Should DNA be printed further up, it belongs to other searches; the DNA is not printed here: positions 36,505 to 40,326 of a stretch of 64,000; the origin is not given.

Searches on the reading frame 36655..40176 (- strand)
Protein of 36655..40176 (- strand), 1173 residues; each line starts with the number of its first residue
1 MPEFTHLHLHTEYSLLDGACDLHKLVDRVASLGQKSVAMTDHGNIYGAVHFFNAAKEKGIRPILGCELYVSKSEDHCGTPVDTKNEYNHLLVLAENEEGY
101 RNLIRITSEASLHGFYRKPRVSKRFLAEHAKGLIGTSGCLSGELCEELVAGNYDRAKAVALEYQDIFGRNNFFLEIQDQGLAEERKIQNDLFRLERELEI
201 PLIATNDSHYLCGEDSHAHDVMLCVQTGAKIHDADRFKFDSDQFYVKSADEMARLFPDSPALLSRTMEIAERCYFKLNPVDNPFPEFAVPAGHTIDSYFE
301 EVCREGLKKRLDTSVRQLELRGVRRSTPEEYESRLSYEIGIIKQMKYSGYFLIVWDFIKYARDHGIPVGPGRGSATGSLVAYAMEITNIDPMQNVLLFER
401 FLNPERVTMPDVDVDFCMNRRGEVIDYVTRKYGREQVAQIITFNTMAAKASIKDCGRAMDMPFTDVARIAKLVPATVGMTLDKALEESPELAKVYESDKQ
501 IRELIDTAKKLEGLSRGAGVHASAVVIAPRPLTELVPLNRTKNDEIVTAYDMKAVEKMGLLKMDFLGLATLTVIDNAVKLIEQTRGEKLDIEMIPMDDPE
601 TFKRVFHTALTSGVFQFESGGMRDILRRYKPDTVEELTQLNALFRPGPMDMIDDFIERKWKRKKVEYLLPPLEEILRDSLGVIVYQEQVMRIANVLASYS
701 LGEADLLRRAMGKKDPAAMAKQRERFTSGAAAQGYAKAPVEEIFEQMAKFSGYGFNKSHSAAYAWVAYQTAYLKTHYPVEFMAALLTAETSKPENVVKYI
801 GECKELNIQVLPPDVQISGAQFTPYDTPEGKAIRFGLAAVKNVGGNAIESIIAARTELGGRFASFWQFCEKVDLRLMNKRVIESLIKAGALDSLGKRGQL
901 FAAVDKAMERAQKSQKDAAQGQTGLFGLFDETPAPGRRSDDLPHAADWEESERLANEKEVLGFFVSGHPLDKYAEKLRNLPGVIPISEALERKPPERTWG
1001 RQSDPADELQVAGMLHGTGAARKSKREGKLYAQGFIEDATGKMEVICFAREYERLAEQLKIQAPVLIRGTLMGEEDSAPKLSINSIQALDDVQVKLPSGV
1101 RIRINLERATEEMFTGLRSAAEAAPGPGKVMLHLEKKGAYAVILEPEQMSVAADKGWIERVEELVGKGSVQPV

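Call 16: search_protein_families(library=pfam, proteins=[window:36655-40176:-], max_evalue=0.00001)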
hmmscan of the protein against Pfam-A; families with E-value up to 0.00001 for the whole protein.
window:36655-40176:- (1173 aa): 4 families
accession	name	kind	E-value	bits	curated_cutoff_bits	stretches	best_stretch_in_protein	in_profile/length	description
PF07733.18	DNA_pol3_alpha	-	1.9e-104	349.3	23.9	1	298-567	2-260/260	Bacterial DNA polymerase III alpha NTPase domain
PF17657.6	DNA_pol3_finger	-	1.9e-60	203.4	22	1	570-734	1-166/166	Bacterial DNA polymerase III alpha subunit finger domain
PF02811.25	PHP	-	1.3e-53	182.1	26.4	1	6-178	1-163/164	PHP domain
PF14579.12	HHH_6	-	5.9e-27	94.2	25.6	1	807-897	1-87/90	Helix-hairpin-helix motif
